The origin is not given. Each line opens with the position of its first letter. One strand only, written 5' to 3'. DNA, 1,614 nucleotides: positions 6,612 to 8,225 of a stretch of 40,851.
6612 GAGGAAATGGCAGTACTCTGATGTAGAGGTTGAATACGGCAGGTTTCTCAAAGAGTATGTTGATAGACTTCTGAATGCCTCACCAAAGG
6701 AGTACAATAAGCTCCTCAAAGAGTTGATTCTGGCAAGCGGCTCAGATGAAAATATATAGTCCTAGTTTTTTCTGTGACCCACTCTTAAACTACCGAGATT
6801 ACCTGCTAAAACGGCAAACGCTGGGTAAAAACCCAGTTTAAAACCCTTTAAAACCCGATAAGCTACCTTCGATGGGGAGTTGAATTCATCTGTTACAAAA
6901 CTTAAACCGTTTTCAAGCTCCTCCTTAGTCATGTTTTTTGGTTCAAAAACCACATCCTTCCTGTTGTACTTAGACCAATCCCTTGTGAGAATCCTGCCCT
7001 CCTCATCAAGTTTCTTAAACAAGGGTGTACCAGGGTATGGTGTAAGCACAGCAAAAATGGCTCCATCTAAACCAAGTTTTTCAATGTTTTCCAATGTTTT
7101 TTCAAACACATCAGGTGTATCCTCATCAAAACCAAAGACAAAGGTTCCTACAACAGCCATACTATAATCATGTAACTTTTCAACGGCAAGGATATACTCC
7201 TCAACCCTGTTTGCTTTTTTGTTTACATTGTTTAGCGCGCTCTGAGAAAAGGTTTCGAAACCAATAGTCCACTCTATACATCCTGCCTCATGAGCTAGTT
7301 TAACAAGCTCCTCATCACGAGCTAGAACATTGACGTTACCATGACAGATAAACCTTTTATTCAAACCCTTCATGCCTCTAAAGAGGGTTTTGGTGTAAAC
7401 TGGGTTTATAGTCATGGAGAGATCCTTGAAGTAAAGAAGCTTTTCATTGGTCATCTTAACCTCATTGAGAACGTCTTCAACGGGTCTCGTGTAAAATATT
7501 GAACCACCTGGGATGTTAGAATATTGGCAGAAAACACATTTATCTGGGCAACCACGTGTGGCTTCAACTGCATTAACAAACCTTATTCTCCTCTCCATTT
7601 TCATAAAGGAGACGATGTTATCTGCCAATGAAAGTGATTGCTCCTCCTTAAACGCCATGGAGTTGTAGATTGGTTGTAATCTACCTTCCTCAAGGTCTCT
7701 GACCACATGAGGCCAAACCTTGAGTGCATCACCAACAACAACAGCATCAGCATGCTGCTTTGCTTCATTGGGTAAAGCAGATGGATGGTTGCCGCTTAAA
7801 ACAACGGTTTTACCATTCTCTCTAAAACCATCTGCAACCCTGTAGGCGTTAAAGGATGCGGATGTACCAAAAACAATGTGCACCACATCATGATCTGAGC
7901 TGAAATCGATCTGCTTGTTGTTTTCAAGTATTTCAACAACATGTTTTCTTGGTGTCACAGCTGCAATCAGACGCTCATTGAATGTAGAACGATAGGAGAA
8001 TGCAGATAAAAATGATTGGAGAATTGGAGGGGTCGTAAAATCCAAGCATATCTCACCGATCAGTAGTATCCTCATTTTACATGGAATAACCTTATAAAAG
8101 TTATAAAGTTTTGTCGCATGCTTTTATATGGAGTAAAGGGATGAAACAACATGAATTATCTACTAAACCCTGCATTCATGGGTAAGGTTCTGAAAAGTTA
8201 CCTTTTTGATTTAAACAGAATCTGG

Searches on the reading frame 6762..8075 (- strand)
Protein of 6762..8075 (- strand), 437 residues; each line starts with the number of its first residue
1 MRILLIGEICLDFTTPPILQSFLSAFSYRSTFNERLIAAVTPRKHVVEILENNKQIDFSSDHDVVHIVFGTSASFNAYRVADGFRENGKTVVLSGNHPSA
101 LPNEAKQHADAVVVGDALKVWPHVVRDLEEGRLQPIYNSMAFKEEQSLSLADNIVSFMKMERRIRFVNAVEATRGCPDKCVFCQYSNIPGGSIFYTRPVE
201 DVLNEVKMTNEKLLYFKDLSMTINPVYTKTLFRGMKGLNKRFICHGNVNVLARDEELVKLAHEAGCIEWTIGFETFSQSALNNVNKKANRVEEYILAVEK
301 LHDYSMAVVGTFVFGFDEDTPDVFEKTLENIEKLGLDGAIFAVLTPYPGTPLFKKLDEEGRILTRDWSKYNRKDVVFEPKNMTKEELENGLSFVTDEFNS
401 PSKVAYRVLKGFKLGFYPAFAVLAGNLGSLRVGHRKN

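Call 10: search_protein_families(library=pfam, proteins=[window:6762-8075:-], max_evalue=0.00001)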
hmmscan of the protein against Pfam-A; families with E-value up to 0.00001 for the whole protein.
window:6762-8075:- (437 aa): 1 family
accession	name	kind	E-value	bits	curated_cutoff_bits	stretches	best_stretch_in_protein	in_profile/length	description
PF04055.27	Radical_SAM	-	3.1e-16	60.4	29.5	1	171-329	2-164/166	Radical SAM superfamily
